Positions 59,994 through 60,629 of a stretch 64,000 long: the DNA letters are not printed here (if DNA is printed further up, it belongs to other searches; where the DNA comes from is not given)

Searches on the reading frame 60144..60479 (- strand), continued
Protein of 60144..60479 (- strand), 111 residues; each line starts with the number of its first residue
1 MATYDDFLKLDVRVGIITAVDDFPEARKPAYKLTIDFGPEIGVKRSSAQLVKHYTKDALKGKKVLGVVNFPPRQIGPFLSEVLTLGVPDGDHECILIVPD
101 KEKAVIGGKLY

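Call 60: find_encoding_contigs(protein=P0034, flank=6000, max_places=2)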
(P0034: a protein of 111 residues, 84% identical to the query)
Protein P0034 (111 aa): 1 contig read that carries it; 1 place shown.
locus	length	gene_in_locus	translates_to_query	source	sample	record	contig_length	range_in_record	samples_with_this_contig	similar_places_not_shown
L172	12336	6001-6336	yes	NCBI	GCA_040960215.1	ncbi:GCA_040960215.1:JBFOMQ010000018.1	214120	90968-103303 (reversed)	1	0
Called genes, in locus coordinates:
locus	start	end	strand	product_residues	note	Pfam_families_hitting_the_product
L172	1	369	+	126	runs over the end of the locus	-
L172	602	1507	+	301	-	PF00318:Ribosomal_S2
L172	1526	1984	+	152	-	PF00889:EF_TS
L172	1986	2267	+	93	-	-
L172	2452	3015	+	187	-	PF01765:RRF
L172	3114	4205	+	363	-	PF02163:Peptidase_M50, PF17820:PDZ_6 (weak)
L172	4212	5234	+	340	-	PF18915:DUF5667 (weak)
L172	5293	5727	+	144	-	-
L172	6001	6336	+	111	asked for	PF01588:tRNA_bind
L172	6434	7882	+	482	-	PF00587:tRNA-synt_2b, PF03129:HGTP_anticodon, PF09180:ProRS-C_1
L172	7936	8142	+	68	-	-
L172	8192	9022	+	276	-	-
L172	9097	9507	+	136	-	PF11969:DcpS_C, PF01230:HIT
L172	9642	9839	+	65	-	PF01165:Ribosomal_S21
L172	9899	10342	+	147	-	PF09424:YqeY, PF02637:GatB_Yqey (faint)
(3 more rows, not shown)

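Call 61: find_encoding_contigs(protein=P0103, flank=6000, max_places=2)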
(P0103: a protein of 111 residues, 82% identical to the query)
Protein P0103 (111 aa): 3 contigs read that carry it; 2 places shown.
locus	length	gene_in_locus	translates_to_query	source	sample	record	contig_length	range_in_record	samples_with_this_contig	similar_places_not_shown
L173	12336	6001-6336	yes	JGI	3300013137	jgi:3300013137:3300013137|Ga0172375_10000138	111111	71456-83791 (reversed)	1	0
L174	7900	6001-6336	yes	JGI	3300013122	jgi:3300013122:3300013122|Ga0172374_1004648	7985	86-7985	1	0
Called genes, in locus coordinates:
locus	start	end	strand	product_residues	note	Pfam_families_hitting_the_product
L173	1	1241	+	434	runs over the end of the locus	PF00464:SHMT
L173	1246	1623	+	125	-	-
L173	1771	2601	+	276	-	PF00318:Ribosomal_S2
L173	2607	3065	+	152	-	PF00889:EF_TS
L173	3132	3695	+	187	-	PF01765:RRF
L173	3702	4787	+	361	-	PF02163:Peptidase_M50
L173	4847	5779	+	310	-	-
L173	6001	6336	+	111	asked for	PF01588:tRNA_bind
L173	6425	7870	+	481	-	PF00587:tRNA-synt_2b, PF03129:HGTP_anticodon, PF09180:ProRS-C_1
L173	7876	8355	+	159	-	-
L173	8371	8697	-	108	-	-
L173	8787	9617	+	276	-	-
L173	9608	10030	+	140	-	PF11969:DcpS_C, PF01230:HIT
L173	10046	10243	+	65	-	PF01165:Ribosomal_S21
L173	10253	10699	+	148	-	PF09424:YqeY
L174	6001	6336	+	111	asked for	PF01588:tRNA_bind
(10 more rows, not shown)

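Call 64: search_protein_families(library=ncbifam, proteins=[L165:3384-4010:+, L165:4007-5194:+, L165:5169-6014:+, L165:6345-7811:+], max_evalue=1e-10)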
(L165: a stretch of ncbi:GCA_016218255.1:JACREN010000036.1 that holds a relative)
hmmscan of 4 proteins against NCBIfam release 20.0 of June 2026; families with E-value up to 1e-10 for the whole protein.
L165:3384-4010:+ (208 aa): 2 families
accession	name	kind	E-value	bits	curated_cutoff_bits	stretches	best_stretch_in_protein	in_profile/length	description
TIGR01027.1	proB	equivalog_domain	1.1e-38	133.4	186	1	6-168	3-169/363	glutamate 5-kinase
TIGR01092.1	P5CS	equivalog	3e-17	62.1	796.75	1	6-163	10-188/715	delta l-pyrroline-5-carboxylate synthetase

L165:4007-5194:+ (395 aa): 5 families
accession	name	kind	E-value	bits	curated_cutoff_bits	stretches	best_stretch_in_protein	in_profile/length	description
NF001221.0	PRK00197.1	equivalog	1.2e-138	462.3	289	1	3-395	8-418/418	glutamate-5-semialdehyde dehydrogenase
TIGR00407.1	proA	equivalog_domain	2.3e-121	405.4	317.45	1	10-384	2-398/398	glutamate-5-semialdehyde dehydrogenase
TIGR01092.1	P5CS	equivalog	2.8e-92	310.1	796.75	1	8-393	294-694/715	delta l-pyrroline-5-carboxylate synthetase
NF010378.0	PRK13805.1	equivalog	4.7e-15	54.5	951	1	103-272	102-274/872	bifunctional acetaldehyde-CoA/alcohol dehydrogenase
NF047625.1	AcylSulfactDhSauS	equivalog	8.4e-12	44.6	600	1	105-283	96-272/464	acylating sulfoacetaldehyde dehydrogenase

L165:5169-6014:+ (281 aa): 6 families
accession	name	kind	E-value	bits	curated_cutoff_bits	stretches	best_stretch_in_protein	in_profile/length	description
TIGR00112.1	proC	equivalog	1.1e-57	195.7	196.75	1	11-272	1-262/263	pyrroline-5-carboxylate reductase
NF005813.0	PRK07679.1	exception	6.1e-31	107.9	404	1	8-250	3-245/279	pyrroline-5-carboxylate reductase ProI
NF008839.0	PRK11880.2-4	equivalog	9.8e-31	107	288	1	9-269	2-248/252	pyrroline-5-carboxylate reductase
NF005814.0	PRK07680.1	equivalog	6.6e-23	81.3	278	1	10-272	2-262/275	late competence protein ComER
NF005063.0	PRK06476.1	equivalog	4.2e-21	75.7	254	1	10-272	2-255/258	pyrroline-5-carboxylate reductase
NF005384.0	PRK06928.1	exception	2.8e-20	73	301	1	9-267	2-260/277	pyrroline-5-carboxylate reductase ProG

L165:6345-7811:+ (488 aa): 7 families
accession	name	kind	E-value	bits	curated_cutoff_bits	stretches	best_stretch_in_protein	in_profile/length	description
TIGR00408.1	proS_fam_I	equivalog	2.6e-182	607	437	1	12-488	3-475/475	proline--tRNA ligase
NF006625.0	PRK09194.1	equivalog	2.1e-31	109.4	558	1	234-383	410-555/559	proline--tRNA ligase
NF008979.1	PRK12325.1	exception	1.9e-29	102.8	550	1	233-383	286-433/437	proline--tRNA ligase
TIGR00409.1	proS_fam_II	equivalog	4.5e-26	91.9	306.7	1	234-383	416-562/568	proline--tRNA ligase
NF003068.0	PRK03991.1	equivalog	9.3e-18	63.9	484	1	279-395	488-590/613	threonine--tRNA ligase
TIGR00418.1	thrS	equivalog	1.7e-17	63.5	383.65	1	283-383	465-558/565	threonine--tRNA ligase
NF003211.1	PRK04173.1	equivalog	3.1e-13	49.4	312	1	282-382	356-450/454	glycine--tRNA ligase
